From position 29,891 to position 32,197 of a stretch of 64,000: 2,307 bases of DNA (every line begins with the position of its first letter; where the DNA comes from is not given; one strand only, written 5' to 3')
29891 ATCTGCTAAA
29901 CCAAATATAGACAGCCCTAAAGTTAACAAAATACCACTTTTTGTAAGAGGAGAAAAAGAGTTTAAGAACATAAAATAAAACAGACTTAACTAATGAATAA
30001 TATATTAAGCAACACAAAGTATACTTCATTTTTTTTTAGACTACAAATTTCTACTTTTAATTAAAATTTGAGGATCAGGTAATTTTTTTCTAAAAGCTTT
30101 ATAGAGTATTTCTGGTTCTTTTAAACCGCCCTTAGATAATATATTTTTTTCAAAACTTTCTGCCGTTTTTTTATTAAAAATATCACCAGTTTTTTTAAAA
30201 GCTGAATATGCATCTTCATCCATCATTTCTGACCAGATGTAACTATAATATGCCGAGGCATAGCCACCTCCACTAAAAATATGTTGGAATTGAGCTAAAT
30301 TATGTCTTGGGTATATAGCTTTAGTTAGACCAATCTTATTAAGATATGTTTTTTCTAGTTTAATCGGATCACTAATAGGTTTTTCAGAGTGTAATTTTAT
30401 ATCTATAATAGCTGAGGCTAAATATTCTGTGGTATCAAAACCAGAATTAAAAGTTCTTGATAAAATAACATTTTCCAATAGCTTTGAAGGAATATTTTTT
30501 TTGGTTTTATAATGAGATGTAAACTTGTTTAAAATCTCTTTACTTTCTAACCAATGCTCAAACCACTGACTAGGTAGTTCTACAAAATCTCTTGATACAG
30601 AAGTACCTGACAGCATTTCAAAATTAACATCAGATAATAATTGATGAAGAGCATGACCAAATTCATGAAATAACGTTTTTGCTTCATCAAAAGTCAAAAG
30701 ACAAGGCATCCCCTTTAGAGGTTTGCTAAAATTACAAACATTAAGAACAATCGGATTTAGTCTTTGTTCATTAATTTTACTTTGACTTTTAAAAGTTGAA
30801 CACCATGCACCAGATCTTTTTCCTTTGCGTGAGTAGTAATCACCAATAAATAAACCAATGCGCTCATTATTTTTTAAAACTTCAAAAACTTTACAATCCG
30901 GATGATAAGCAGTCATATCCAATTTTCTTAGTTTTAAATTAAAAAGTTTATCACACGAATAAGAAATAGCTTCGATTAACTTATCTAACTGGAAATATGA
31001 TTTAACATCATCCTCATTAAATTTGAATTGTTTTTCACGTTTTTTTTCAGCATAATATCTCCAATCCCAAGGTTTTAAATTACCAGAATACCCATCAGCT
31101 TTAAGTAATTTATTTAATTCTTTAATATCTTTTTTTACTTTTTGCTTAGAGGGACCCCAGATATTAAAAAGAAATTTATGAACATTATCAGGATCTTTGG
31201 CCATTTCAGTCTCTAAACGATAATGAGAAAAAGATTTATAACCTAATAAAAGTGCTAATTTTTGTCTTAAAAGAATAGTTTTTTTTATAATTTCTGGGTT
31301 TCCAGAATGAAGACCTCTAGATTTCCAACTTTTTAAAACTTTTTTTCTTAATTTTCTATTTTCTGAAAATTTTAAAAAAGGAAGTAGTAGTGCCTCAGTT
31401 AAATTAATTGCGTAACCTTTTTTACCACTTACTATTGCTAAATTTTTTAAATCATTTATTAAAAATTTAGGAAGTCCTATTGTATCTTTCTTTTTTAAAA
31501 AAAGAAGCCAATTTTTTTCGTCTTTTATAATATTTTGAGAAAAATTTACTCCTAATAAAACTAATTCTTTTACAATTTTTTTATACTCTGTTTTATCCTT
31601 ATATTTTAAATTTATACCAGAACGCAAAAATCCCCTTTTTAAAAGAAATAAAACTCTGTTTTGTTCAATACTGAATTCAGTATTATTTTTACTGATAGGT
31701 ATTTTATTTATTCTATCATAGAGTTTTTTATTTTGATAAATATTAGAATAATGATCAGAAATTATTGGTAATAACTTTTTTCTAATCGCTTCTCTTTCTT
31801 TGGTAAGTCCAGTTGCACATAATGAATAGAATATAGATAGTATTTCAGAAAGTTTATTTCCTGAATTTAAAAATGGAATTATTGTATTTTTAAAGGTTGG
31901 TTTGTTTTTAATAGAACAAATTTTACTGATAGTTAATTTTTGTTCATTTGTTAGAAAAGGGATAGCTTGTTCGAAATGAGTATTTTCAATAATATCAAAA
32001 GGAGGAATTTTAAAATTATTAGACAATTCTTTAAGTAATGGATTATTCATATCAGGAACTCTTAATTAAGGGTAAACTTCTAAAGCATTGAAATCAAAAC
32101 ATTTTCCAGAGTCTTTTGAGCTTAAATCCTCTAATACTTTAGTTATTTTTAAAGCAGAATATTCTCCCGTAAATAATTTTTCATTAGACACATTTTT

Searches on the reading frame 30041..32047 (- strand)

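Call 24: search_protein_families(library=ncbifam, proteins=[window:30041-32047:-], max_evalue=1e-10)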
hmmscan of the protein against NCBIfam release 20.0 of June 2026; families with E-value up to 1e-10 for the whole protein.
window:30041-32047:- (668 aa): 2 families
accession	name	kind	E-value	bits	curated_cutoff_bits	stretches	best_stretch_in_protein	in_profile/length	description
NF007624.0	PRK10280.1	equivalog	5.5e-125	418.1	944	1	2-667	5-678/681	peptidyl-dipeptidase Dcp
NF008159.0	PRK10911.1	equivalog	8.3e-110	368.1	927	1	8-660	5-670/680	oligopeptidase A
